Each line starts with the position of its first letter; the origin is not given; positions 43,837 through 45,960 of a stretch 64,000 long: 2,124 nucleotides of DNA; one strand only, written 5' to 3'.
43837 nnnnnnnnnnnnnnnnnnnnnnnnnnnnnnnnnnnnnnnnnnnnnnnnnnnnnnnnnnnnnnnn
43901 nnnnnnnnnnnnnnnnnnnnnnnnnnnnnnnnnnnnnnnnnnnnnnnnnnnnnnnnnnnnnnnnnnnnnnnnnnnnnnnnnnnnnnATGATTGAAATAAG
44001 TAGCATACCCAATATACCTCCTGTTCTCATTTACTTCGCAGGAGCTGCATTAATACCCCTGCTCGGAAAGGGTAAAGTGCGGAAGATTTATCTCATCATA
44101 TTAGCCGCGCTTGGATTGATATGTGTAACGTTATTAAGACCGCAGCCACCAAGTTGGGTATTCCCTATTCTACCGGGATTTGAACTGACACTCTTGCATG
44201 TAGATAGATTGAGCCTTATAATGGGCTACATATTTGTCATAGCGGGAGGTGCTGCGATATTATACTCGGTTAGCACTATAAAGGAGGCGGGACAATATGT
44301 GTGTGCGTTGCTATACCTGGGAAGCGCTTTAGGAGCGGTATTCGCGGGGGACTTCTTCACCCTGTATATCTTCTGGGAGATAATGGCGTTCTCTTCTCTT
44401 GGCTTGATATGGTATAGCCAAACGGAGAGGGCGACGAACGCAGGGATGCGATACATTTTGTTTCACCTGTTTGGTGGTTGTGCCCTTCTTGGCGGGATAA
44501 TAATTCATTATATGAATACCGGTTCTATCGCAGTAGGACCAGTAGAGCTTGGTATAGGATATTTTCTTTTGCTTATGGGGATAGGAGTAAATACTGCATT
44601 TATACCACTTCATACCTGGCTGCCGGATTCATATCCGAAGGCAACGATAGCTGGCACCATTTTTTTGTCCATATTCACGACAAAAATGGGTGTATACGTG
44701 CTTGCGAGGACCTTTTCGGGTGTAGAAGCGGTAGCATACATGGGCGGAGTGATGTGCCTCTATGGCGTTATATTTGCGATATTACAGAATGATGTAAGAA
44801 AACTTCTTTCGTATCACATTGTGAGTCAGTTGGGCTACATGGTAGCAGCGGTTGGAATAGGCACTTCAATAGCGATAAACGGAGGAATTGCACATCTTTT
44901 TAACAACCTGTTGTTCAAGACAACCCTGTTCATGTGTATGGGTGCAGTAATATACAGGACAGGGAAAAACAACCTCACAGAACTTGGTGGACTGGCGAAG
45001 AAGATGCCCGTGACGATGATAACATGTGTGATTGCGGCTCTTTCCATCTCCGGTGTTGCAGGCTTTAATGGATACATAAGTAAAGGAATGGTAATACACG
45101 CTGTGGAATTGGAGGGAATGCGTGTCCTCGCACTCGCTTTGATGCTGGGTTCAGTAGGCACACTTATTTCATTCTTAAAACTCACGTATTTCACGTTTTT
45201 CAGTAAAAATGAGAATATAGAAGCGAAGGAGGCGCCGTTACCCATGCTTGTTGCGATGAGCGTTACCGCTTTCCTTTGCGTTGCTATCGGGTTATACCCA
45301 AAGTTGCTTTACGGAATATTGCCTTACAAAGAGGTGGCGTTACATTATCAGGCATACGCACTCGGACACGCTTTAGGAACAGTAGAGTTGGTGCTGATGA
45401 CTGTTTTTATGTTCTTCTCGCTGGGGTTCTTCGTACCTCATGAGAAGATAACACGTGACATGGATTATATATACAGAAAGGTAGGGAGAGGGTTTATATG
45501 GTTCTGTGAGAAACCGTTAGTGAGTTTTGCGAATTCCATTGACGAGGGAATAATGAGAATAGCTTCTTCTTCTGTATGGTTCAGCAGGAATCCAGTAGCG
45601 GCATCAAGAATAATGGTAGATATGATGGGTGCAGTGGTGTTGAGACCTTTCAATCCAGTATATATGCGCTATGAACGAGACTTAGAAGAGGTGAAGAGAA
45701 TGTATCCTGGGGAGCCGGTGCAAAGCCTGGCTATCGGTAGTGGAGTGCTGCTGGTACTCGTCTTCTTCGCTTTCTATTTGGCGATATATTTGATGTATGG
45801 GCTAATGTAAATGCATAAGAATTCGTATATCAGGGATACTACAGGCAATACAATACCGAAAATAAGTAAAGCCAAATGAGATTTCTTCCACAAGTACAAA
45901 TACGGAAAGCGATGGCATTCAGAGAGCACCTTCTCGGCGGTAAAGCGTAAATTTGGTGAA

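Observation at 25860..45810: Family of small tail-anchored proteins (CF-K-PV...R-M / CPEV motif) that also occurs fused to the C-terminus of a NuoM-like antiporter subunit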

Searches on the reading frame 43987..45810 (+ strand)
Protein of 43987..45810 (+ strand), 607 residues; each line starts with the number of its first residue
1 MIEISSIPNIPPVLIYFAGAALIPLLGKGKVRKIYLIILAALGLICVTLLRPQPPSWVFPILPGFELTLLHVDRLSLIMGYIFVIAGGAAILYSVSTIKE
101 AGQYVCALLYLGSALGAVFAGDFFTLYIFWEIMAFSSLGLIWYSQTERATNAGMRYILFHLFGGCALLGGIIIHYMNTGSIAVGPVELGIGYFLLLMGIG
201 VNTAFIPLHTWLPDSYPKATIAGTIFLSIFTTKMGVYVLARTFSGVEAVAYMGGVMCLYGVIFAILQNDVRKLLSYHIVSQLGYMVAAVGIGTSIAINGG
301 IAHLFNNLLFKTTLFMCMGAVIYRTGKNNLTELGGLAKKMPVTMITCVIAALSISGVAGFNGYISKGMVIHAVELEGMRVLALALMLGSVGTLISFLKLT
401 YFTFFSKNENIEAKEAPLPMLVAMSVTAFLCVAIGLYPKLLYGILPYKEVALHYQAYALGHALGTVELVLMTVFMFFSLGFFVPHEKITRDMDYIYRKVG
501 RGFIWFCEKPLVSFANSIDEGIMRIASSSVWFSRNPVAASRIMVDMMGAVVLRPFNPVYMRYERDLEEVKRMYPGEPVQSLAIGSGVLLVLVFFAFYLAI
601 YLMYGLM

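Call 5: search_protein_families(library=pfam, proteins=[window:43987-45810:+], max_evalue=0.01)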
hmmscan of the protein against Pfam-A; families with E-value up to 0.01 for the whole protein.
window:43987-45810:+ (607 aa): 1 family
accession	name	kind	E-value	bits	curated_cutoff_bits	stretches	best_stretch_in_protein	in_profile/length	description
PF00361.26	Proton_antipo_M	-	4.8e-44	151.2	21.5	1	120-389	1-291/294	NADH:quinone oxidoreductase/Mrp antiporter, TM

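Call 19: search_solved_structures(query=window:43987-45807:+, max_evalue=1e-10, show_alignments=2)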
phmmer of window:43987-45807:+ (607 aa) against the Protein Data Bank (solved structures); distinct sequences matched with E-value up to 1e-10: 57.
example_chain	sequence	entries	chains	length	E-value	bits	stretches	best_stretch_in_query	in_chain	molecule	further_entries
6u8y_X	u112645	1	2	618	2.2e-51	178.9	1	17-441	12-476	NADH dehydrogenase subunit M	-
6z16_A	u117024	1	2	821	1.4e-37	133.3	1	60-463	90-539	Multisubunit Na+/H+ antiporter, A subunit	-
7qru_A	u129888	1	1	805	1.1e-36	130.3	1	64-445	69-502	Na+/H+ antiporter subunit A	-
6u8y_H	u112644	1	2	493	1.7e-35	126.4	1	66-444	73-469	NADH dehydrogenase subunit N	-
7qru_D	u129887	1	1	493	4.3e-33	118.4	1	70-414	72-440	Na+/H+ antiporter subunit D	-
7d3u_D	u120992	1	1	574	6.4e-33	117.9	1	106-407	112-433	Monovalent Na+/H+ antiporter subunit D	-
6cfw_H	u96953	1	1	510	1.1e-32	117.1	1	43-439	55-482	Monovalent cation/H+ antiporter subunit D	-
6hum_F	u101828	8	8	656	2.4e-27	99.5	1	72-412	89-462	NADH dehydrogenase subunit 5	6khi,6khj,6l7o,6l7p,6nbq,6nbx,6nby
7d3u_A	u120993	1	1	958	2.2e-26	96.3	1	15-371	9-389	Monovalent Na+/H+ antiporter subunit A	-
5lnk_L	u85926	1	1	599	3.4e-24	89.1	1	103-405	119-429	Mitochondrial complex I, ND5 subunit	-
6q9b_D5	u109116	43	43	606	3.6e-24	89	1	103-405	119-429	NADH-ubiquinone oxidoreductase chain 5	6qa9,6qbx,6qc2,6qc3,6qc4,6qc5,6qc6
5lc5_L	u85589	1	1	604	4.6e-24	88.6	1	92-405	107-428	NADH-ubiquinone oxidoreductase chain 5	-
9w2u_L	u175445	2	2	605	4.6e-24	88.6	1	92-405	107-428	NADH-ubiquinone oxidoreductase chain 5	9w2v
5ldw_L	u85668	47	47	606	4.7e-24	88.6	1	92-405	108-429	NADH-ubiquinone oxidoreductase chain 5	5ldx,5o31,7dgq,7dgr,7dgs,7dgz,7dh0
7v2d_l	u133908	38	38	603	3.1e-23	85.9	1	107-407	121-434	NADH-ubiquinone oxidoreductase chain 5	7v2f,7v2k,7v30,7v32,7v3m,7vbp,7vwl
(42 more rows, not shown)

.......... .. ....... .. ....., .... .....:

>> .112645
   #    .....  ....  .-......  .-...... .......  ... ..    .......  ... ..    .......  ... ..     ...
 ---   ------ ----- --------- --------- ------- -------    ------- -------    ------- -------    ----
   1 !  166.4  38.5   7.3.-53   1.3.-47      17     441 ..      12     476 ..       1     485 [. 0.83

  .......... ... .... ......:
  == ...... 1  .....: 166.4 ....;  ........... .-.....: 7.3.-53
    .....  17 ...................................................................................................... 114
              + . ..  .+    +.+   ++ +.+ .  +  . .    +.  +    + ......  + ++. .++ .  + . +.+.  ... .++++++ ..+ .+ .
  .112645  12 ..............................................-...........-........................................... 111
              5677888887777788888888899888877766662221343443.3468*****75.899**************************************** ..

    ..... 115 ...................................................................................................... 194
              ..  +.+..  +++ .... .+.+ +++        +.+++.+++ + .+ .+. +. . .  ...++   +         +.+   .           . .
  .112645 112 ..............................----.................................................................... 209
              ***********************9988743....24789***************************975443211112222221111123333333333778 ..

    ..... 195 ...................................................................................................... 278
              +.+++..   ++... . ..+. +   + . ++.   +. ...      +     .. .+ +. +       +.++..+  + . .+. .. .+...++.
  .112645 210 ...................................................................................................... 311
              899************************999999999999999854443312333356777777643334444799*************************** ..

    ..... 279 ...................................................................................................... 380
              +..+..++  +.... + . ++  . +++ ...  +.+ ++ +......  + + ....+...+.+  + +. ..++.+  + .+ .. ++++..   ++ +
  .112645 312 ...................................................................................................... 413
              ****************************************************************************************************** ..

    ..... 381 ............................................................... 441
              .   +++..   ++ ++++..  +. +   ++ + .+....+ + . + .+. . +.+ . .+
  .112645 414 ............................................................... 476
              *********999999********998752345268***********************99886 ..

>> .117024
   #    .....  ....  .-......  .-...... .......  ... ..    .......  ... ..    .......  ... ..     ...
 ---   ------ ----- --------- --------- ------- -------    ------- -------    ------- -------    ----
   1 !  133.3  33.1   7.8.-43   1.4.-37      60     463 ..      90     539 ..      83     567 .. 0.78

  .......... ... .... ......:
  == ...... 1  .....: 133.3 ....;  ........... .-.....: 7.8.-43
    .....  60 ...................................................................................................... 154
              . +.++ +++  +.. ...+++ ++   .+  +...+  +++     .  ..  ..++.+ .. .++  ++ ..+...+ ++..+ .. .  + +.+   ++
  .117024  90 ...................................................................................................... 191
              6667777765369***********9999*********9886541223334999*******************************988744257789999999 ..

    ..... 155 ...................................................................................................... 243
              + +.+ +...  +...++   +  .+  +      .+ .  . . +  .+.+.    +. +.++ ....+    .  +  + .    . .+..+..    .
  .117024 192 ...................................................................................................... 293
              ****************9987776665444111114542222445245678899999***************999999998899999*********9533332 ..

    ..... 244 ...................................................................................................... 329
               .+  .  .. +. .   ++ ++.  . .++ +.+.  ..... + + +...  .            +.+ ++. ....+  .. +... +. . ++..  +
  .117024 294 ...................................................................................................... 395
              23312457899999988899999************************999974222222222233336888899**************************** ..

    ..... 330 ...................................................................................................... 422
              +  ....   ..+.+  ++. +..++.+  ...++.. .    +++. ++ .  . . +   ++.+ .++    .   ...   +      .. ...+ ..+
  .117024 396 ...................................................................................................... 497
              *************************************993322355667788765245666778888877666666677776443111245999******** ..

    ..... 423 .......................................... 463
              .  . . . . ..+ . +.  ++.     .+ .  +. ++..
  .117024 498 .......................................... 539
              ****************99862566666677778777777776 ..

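Call 42: predict_structure(alignment_id=A4)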
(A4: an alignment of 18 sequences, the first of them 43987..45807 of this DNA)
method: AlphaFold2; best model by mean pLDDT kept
length: 607 residues; sequences in the alignment: 18
mean_pLDDT: 77.2   pTM: 0.71
mean pLDDT of the five models: 77.2, 75.5, 74.7, 71.8, 71.4
residues with pLDDT >= 90: 107; 70-90: 325; 50-70: 129; < 50: 46
segments of 3 or more residues with pLDDT < 50: 1-6, 478-512
pLDDT, mean of each block of 10 residues (from residue 1): 48 85 84 86 83 68 72 84 90 86 90 91 89 87 75 79 90 87 75 85 65 72 84 85 84 90 89 88 91 87 88 91 90 90 90 81 87 91 91 87 85 89 89 73 61 57 58 51 42 43 45 51 60 71 71 68 76 70 63 66 59
secondary structure, 60 per line:
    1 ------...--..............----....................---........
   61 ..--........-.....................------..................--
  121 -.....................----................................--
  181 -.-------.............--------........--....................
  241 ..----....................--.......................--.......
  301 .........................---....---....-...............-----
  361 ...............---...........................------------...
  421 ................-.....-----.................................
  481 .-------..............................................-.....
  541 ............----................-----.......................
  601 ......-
elements in order: H12-25 H30-49 E53-62 E65-72 H74-94 H101-118 H123-142 H147-178 H190-202 H211-218 H221-242 H247-266 H270-291 H294-325 H336-339 H341-355 H361-375 H379-405 H418-436 H438-442 H448-481 H489-534 H536-552 H557-572 H578-606

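Call 46: fold_search(model_id=the predicted structure, library=pdb)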
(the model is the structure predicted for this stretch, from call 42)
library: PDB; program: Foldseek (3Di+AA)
matches with E <= 10: 587; with E <= 0.001: 194
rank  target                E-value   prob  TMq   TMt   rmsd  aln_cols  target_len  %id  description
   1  9a6h_A                2.2e-21  1.00  0.66  0.50  29.6       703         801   23  Integrative model of MRPA-MRPD by crosslinking MS and deep learning (released 2024-09-18)
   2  7qru_A                3.0e-20  1.00  0.67  0.51  28.9       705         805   23  Structure of Bacillus pseudofirmus Mrp antiporter complex, monomer (released 2022-11-09)
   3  6z16_A                3.6e-20  1.00  0.67  0.52  29.4       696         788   24  Structure of the Mrp antiporter complex (released 2020-08-12)
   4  9a6h_B                1.8e-19  1.00  0.65  0.79   3.3       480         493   23  Integrative model of MRPA-MRPD by crosslinking MS and deep learning (released 2024-09-18)
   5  6u8y_X                1.6e-18  1.00  0.66  0.67   3.2       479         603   30  Structure of the membrane-bound sulfane sulfur reductase (MBS), an archaeal respiratory membrane complex (released 2020-09-09)
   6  6cfw_H                2.0e-18  1.00  0.64  0.76   3.8       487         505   25  cryoEM structure of a respiratory membrane-bound hydrogenase (released 2018-05-23)
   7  7qru_D                2.7e-18  1.00  0.65  0.80   3.0       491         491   24  Structure of Bacillus pseudofirmus Mrp antiporter complex, monomer (released 2022-11-09)
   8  6z16_D                4.9e-18  1.00  0.63  0.77   5.5       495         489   22  Structure of the Mrp antiporter complex (released 2020-08-12)
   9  9g9y_L                6.9e-18  1.00  0.66  0.61  29.0       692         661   20  Respiratory supercomplex CI2-CIII2-CIV2 (megacomplex) from alphaproteobacterium (released 2026-02-04)
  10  8e9g_L                1.0e-17  1.00  0.66  0.64  28.9       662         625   21  Mycobacterial respiratory complex I with both quinone positions modelled (released 2022-10-12)
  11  7f9o_O                2.2e-17  1.00  0.66  0.80   3.2       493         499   21  PSI-NDH supercomplex of Barley (released 2021-12-22)
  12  8e9i_L                2.3e-17  1.00  0.65  0.63  28.9       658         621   20  Mycobacterial respiratory complex I, semi-inserted quinone (released 2022-10-12)
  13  9g83_L                2.4e-17  1.00  0.65  0.60  29.0       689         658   20  Respiratory supercomplex CI1-CIII2-CIV2-(cbb3)1 from alphaproteobacterium (released 2026-02-04)
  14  6khi_D                3.5e-17  1.00  0.66  0.79   2.8       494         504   20  Supercomplex for cylic electron transport in cyanobacteria (released 2020-02-12)
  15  7z0t_C                6.0e-17  1.00  0.61  0.62   5.9       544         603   20  Structure of the Escherichia coli formate hydrogenlyase complex (aerobic preparation, composite structure) (released 2022-09-28)
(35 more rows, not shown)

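Call 54: search_protein_families(library=ncbifam, proteins=[window:43987-45807:+], max_evalue=0.1)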
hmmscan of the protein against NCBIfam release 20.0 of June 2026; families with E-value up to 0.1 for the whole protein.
window:43987-45807:+ (607 aa): 72 families (the best 25 are shown)
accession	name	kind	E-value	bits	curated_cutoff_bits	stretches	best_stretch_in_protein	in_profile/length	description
NF009310.0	PRK12668.1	equivalog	4.3e-187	623.5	564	1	9-602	6-582/584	Na(+)/H(+) antiporter subunit D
NF006419.0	PRK08668.1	equivalog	2.2e-73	248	617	1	32-483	26-515/613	NADH dehydrogenase subunit M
NF009307.0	PRK12664.1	equivalog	3.5e-63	214.3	417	1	74-531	35-486/527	putative monovalent cation/H+ antiporter subunit D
NF006240.0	PRK08376.1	subfamily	1.6e-56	192.3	662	1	69-442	85-496/521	putative monovalent cation/H+ antiporter subunit D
NF004920.0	PRK06277.1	equivalog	9.5e-52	176.3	578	1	81-443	79-466/478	energy conserving hydrogenase EhbF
NF009306.0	PRK12663.1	equivalog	5.6e-47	160.7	542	1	65-443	69-472/498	Na+/H+ antiporter subunit D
NF009290.0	PRK12650.1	equivalog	2.2e-46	158.2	980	1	57-447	62-481/966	DUF4040 family protein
NF005086.0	PRK06521.1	equivalog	2.5e-46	158.4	667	1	48-445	53-499/669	hydrogenase 4 subunit B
NF006241.0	PRK08377.1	equivalog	3.5e-46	158.2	645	1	70-445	74-470/494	NADH dehydrogenase subunit N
NF006236.0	PRK08375.1-1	equivalog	8.8e-46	156.9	663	1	6-442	6-485/493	putative monovalent cation/H+ antiporter subunit D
NF009287.0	PRK12647.1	equivalog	1e-45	156.6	937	1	62-499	63-532/773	putative monovalent cation/H+ antiporter subunit A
NF009285.0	PRK12645.1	equivalog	1e-45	156.3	1028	1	59-442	62-497/804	Na+/H+ antiporter subunit A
NF005097.0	PRK06525.1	equivalog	3.4e-44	151.4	430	1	70-432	72-467/480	hydrogenase 4 subunit D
NF005818.0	PRK07691.1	equivalog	4.4e-44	151.3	586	1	70-445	73-476/496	Na+/H+ antiporter subunit D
TIGR01972.1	NDH_I_M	subfamily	9e-43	146.6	263.8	1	61-444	64-474/486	NADH-quinone oxidoreductase subunit M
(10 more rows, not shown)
